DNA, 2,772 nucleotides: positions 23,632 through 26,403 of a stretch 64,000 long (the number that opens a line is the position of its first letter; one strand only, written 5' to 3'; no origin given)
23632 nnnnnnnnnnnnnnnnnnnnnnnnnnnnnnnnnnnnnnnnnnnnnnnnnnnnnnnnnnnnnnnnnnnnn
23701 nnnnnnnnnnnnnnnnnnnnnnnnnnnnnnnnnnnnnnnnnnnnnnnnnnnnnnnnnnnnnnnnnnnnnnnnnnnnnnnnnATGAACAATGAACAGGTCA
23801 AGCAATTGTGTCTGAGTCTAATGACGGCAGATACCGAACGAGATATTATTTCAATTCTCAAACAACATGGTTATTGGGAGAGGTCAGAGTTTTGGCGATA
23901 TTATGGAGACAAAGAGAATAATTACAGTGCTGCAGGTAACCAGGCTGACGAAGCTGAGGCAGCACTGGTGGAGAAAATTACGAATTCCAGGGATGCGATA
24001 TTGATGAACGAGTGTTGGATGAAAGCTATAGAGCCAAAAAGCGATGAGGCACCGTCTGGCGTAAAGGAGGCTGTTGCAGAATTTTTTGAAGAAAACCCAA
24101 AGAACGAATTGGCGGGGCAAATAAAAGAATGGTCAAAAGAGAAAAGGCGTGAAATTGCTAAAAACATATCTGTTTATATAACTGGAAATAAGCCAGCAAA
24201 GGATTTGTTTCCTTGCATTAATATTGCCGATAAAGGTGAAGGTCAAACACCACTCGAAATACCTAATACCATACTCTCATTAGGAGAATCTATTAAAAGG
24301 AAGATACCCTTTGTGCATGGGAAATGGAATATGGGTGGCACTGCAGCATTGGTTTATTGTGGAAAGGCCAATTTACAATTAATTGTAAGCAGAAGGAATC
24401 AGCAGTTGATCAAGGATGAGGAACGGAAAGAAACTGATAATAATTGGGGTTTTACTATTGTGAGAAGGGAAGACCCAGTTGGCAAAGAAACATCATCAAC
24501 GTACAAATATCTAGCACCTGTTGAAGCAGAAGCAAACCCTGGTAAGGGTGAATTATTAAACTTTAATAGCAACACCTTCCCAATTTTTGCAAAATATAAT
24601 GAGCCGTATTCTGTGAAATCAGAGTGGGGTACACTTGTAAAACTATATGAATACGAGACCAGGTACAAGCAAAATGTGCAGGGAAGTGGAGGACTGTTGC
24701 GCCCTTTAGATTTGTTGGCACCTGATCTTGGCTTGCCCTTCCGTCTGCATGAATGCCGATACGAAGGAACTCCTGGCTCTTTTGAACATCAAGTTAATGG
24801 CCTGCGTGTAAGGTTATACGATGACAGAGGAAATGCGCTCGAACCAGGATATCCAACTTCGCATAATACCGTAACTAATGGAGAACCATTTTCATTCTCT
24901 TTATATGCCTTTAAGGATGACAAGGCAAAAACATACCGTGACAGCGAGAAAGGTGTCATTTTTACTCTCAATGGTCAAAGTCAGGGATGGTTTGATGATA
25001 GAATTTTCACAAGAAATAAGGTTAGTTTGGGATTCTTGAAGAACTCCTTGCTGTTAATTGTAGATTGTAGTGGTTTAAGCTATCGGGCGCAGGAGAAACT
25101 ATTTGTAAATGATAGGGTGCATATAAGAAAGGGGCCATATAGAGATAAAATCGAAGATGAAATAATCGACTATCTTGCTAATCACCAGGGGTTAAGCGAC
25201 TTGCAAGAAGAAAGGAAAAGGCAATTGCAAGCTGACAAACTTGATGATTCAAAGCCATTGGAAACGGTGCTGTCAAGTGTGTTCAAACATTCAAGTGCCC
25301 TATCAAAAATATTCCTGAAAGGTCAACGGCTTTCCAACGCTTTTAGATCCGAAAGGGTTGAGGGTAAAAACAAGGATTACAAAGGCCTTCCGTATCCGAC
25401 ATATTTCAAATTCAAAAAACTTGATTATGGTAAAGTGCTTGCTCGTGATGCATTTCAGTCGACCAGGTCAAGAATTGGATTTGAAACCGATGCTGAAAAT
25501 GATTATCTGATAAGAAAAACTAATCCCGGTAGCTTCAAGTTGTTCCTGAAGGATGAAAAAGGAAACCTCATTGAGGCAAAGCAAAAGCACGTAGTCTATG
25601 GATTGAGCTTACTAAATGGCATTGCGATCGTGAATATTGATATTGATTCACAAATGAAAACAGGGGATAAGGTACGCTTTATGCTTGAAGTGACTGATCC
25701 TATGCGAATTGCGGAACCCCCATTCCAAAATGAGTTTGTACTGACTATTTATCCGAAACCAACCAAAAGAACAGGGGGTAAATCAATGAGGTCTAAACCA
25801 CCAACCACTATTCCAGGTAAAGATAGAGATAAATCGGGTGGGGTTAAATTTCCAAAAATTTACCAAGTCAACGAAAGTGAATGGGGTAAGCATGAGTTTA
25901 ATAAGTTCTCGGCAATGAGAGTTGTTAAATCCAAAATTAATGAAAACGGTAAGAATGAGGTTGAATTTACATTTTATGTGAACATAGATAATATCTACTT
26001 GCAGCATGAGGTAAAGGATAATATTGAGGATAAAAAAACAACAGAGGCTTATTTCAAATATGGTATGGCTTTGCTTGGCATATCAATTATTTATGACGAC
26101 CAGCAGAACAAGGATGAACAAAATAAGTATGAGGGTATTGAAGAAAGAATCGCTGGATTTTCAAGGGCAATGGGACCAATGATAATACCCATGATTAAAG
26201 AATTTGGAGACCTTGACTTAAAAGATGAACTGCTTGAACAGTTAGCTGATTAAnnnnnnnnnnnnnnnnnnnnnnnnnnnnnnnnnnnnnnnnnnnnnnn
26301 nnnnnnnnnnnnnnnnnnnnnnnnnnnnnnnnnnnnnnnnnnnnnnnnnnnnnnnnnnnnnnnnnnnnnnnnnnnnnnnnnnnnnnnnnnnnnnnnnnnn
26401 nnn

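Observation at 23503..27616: GHKL ATPase tail-to-tail with, and overlapping by 12 bp, an HTH-controlled SPPY methyltransferase: candidate MORC/paraMORC-like restriction module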

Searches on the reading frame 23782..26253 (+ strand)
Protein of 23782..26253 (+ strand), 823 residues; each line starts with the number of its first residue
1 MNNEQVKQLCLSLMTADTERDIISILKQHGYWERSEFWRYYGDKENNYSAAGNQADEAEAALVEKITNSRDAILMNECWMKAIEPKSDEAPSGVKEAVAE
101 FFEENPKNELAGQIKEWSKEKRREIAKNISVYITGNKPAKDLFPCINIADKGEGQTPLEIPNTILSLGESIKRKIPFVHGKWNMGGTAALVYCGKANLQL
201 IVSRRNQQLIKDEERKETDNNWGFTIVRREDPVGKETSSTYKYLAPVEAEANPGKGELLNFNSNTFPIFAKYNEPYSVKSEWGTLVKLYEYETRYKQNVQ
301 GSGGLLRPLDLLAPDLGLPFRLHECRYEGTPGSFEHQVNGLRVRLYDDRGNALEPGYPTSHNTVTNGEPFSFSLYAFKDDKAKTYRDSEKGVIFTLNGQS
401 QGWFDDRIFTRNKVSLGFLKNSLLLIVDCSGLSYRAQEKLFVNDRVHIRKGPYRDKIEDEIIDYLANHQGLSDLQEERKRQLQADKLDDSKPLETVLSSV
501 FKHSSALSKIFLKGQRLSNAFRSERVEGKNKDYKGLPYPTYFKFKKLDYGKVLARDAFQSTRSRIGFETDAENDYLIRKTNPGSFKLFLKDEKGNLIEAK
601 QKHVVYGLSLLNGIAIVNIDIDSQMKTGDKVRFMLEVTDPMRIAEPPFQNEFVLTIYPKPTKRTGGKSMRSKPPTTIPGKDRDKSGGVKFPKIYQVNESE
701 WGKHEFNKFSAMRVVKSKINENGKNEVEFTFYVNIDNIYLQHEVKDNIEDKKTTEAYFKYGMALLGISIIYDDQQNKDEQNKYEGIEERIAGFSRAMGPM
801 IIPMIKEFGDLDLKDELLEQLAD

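Call 3: search_protein_families(library=pfam, proteins=[window:23782-26253:+], max_evalue=0.1)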
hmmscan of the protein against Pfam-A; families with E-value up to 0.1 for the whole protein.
window:23782-26253:+ (823 aa): 0 families

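Call 4: search_protein_families(library=padloc, proteins=[window:23782-26253:+], max_evalue=0.1)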
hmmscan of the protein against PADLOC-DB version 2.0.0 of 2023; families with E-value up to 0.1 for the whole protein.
window:23782-26253:+ (823 aa): 0 families

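Call 5: search_protein_families(library=ncbifam, proteins=[window:23782-26253:+], max_evalue=0.1)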
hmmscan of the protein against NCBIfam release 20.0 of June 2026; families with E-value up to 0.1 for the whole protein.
window:23782-26253:+ (823 aa): 0 families

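Call 6: search_solved_structures(query=window:23782-26253:+, max_evalue=10, show_alignments=2)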
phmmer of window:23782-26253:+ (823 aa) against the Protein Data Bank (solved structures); distinct sequences matched with E-value up to 10: 0.

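Call 7: find_homologous_proteins(query=window:23782-26250:+)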
Query window:23782-26250:+ (823 aa): 1269 proteins with E <= 0.001 among 8000 candidates; the best 120 are listed.
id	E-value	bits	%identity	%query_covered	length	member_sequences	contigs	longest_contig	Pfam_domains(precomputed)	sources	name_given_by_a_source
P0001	0.0e+0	1889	100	100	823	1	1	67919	-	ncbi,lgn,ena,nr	ncbi:MAG: hypothetical protein FVQ77_04370 [Cytophagales bacterium]|nr:hypothetical protein [Cytopha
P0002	0.0e+0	1510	79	100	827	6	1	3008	-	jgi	-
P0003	0.0e+0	1435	74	100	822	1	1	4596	-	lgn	-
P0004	0.0e+0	1398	72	100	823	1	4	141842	-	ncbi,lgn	-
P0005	0.0e+0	1395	72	100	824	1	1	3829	-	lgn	-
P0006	0.0e+0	1371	71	100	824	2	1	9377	-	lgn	-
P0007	0.0e+0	1368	72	100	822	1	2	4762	-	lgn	-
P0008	0.0e+0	1366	71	100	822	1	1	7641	-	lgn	-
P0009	0.0e+0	1364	73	99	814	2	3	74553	-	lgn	-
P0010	0.0e+0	1360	71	98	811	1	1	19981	-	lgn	-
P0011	0.0e+0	1358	70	100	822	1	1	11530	-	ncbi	ncbi:MAG: hypothetical protein ACR2KB_14370 [Chitinophagaceae bacterium]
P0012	0.0e+0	1322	70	100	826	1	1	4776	-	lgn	-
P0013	0.0e+0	1314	68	100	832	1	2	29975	-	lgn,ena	-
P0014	0.0e+0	1304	69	100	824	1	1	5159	-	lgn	-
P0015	0.0e+0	1289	69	100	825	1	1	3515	-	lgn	-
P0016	0.0e+0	1275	68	99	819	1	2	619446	-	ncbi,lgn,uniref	ncbi:hypothetical protein [Flagellimonas flava]|uniref:hypothetical protein n=1 Tax=Flagellimonas fl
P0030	0.0e+0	1150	62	99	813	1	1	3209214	-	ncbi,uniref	ncbi:hypothetical protein [Robiginitalea sp. IMCC43444]|uniref:hypothetical protein n=1 Tax=Robigini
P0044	5.5e-228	777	45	99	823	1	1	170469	-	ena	-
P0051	8.7e-223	760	45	99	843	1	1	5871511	-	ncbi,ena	-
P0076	4.5e-216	738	45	99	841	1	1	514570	-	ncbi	ncbi:MAG: hypothetical protein ABR577_04555 [Pyrinomonadaceae bacterium]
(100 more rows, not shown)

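Call 9: find_encoding_contigs(protein=P0016, flank=8000, max_places=2)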
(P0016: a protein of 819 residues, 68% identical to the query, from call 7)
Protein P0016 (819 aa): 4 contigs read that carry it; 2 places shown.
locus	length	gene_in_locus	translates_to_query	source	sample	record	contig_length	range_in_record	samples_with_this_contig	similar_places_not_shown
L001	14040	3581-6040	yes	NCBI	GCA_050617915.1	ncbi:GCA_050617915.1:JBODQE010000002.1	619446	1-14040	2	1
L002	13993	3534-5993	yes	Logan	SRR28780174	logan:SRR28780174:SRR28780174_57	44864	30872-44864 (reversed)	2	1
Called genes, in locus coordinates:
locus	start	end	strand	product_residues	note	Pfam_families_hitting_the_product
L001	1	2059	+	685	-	?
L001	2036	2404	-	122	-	-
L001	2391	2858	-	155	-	PF13508:Acetyltransf_7 (weak)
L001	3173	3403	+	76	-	-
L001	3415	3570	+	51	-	-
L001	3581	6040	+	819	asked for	-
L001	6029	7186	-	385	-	PF01555:N6_N4_Mtase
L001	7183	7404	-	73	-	-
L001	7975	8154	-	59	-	-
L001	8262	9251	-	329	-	PF02585:PIG-L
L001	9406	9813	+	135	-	-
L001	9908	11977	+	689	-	-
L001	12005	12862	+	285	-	PF13115:YtkA (faint)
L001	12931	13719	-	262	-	-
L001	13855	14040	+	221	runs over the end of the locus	PF00462:Glutaredoxin (faint)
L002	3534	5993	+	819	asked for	-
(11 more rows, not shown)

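Call 10: find_encoding_contigs(protein=P0051, flank=8000, max_places=2)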
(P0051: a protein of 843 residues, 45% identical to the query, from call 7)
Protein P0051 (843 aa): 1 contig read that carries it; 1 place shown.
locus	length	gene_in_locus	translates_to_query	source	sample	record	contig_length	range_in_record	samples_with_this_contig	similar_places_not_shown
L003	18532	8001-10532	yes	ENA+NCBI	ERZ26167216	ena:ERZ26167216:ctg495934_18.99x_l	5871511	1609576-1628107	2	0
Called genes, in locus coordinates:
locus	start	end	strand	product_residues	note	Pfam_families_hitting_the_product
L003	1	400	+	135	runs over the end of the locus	-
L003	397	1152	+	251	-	PF00805:Pentapeptide, PF13599:Pentapeptide_4 (faint), PF00805:Pentapeptide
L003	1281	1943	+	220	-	-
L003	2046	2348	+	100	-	-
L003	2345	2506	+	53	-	-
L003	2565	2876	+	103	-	-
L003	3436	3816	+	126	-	-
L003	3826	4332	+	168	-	PF01844:HNH, PF14279:HNH_5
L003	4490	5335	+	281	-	PF01464:SLT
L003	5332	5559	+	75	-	-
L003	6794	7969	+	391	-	-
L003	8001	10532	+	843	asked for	-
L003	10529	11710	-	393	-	PF01555:N6_N4_Mtase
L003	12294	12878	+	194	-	PF07471:Phage_Nu1 (weak), PF07278:DUF1441 (faint)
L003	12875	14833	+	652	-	PF05876:GpA_ATPase, PF20454:GpA_nuclease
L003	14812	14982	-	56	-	-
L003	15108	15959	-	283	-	PF02498:Bro-N (weak)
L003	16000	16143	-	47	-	-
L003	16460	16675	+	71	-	-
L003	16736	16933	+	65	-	-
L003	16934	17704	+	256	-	PF05136:Phage_portal_2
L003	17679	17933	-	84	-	-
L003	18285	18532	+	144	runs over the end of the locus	PF01797:Y1_Tnp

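Call 11: find_encoding_contigs(protein=P0076, flank=8000, max_places=2)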
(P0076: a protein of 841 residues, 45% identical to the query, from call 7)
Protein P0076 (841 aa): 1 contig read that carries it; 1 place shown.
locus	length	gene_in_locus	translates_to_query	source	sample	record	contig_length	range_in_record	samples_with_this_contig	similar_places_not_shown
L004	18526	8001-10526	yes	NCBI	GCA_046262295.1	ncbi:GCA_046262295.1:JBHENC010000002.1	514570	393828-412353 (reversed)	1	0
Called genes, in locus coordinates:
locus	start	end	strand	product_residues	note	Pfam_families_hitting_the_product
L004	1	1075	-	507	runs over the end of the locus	PF02881:SRP54_N, PF06414:Zeta_toxin (weak), PF13401:AAA_22, PF00448:SRP54, PF02978:SRP_SPB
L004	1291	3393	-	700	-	-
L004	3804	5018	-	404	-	PF04434:SWIM (weak), PF01609:DDE_Tnp_1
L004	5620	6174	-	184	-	-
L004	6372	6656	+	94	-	PF13560:HTH_31 (weak), PF01381:HTH_3 (weak)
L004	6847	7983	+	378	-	-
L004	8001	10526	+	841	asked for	-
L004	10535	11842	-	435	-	PF01555:N6_N4_Mtase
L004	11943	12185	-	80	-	PF13443:HTH_26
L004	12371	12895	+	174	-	PF01797:Y1_Tnp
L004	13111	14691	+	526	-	-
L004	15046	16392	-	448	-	PF04434:SWIM (weak), PF01609:DDE_Tnp_1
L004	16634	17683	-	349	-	-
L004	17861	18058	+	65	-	PF13411:MerR_1, PF00376:MerR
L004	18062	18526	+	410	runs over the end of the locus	PF02310:B12-binding (faint)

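Call 15: search_solved_structures(query=A1, max_evalue=10, show_alignments=3)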
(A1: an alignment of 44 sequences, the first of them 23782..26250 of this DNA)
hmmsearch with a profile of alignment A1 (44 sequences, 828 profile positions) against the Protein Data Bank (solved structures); distinct sequences matched with E-value up to 10: 0.

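Call 16: search_protein_families(library=pfam, proteins=[L003:6794-7969:+, L004:6847-7983:+, L001:3173-3403:+, L001:3415-3570:+, L001:7183-7404:-, L004:6372-6656:+, L004:11943-12185:-], max_evalue=1)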
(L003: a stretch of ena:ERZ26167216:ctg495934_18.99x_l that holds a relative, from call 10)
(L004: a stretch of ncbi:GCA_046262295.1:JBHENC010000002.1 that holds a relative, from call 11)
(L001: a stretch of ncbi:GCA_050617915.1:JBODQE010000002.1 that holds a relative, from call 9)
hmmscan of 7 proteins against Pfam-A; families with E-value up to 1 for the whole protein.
L003:6794-7969:+ (391 aa): 1 family
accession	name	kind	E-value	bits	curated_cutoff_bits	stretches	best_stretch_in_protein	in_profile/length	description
PF07848.18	PaaX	-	0.03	15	24.8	0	140-185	9-53/70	PaaX-like protein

L004:6847-7983:+ (378 aa): 2 families
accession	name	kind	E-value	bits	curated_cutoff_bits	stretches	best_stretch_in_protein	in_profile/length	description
PF07848.18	PaaX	-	0.042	14.5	24.8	1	343-370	43-70/70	PaaX-like protein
PF21980.2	MksE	-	0.17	12.7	27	1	311-377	97-162/163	Condensin complex protein MksE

L001:3173-3403:+ (76 aa): 4 families
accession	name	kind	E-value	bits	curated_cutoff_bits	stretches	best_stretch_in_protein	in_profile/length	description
PF07956.16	DUF1690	-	0.027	15.4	29.7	1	5-71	26-97/139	Protein of Unknown function (DUF1690)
PF00745.25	GlutR_dimer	-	0.037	14.8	22.9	1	27-69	40-80/99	Glutamyl-tRNAGlu reductase, dimerisation domain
PF01385.25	OrfB_IS605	-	0.053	14.2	30.5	1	23-66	58-99/120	Probable transposase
PF22025.1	ThiI_fer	-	0.12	13.3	25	0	3-51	12-62/72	ThiI ferredoxin-like domain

L001:3415-3570:+ (51 aa): 0 families

L001:7183-7404:- (73 aa): 6 families
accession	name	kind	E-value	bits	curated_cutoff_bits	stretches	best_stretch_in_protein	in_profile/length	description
PF12844.13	HTH_19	-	0.0085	16.4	30.2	1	5-36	4-35/64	Helix-turn-helix domain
PF13412.12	HTH_24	-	0.018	15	21.9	1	12-35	16-39/48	Winged helix-turn-helix DNA-binding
PF13443.12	HTH_26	-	0.027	15.1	22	1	6-37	3-34/63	Cro/C1-type HTH DNA-binding domain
PF12802.13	MarR_2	-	0.13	12.9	27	1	7-35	13-42/61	MarR family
PF13693.12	HTH_35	-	0.18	12.3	25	1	10-39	12-41/75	Winged helix-turn-helix DNA-binding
PF13384.12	HTH_23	-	0.21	11.9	24.6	1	9-31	13-35/50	Homeodomain-like domain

L004:6372-6656:+ (94 aa): 4 families
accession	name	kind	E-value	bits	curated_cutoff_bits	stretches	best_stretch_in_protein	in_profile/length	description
PF01381.28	HTH_3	-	5.7e-08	33.1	23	1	16-73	1-53/55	Helix-turn-helix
PF13560.12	HTH_31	-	1.5e-06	28.8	27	1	14-70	4-56/64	Helix-turn-helix domain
PF12844.13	HTH_19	-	0.00041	20.7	30.2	1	15-66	3-49/64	Helix-turn-helix domain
PF00157.23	Pou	-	0.089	13.2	27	1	13-50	10-48/72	Pou domain - N-terminal to homeobox domain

L004:11943-12185:- (80 aa): 2 families
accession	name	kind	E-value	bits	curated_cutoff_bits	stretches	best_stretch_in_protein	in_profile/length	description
PF13443.12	HTH_26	-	1.2e-12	48.4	22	1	9-72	1-63/63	Cro/C1-type HTH DNA-binding domain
PF01381.28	HTH_3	-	0.059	13.8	23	1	22-66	12-55/55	Helix-turn-helix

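Call 22: find_encoding_contigs(protein=P0044, flank=8000, max_places=1)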
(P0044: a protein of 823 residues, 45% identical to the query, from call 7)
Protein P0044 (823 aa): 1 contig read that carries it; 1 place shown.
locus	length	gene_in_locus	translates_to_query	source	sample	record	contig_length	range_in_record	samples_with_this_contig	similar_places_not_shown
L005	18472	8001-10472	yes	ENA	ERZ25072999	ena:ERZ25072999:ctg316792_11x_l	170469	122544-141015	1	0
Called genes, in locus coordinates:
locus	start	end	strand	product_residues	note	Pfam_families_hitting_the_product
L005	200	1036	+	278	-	PF02899:Phage_int_SAM_1, PF13495:Phage_int_SAM_4, PF00589:Phage_integrase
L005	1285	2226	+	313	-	PF04986:Y2_Tnp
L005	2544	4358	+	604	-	PF02463:SMC_N, PF13304:AAA_21, PF13175:AAA_15, PF13489:Methyltransf_23 (faint)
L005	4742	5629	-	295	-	-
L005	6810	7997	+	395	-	-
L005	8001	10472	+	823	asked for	-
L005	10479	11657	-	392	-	PF01555:N6_N4_Mtase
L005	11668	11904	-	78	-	PF01381:HTH_3 (weak)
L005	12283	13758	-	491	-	PF13007:LZ_Tnp_IS66 (weak), PF13005:zf-IS66 (weak), PF03050:DDE_Tnp_IS66, PF13817:DDE_Tnp_IS66_C (weak)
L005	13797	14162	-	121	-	PF05717:TnpB_IS66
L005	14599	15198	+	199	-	PF00589:Phage_integrase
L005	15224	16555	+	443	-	PF14319:Zn_Tnp_IS91, PF04986:Y2_Tnp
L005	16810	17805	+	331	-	-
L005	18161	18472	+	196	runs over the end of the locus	PF00440:TetR_N, PF16925:TetR_C_13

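Call 23: find_encoding_contigs(protein=P0030, flank=8000, max_places=1)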
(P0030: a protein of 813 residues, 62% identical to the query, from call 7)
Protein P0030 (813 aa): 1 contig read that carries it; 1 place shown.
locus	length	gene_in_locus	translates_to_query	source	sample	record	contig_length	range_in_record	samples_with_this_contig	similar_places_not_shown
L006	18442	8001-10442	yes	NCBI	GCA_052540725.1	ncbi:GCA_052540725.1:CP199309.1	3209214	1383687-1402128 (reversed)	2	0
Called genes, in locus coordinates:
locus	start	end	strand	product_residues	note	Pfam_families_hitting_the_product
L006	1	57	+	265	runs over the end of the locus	PF19578:DUF6090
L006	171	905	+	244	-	PF19578:DUF6090 (weak)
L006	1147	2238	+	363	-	-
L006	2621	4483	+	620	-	PF08450:SGL (faint), PF01436:NHL (faint), PF20067:SSL_N (faint)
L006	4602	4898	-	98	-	PF09954:DUF2188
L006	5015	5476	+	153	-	PF00571:CBS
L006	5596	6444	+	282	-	PF04397:LytTR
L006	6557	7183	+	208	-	PF02517:Rce1-like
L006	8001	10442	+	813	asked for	-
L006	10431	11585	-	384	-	PF01555:N6_N4_Mtase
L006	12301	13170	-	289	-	PF05661:DUF808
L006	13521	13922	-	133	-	PF00903:Glyoxalase, PF13468:Glyoxalase_3, PF13669:Glyoxalase_4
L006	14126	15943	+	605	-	PF08448:PAS_4 (faint), PF13426:PAS_9 (faint), PF08447:PAS_3, PF02518:HATPase_c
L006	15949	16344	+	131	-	PF00072:Response_reg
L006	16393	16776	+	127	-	PF00072:Response_reg (weak)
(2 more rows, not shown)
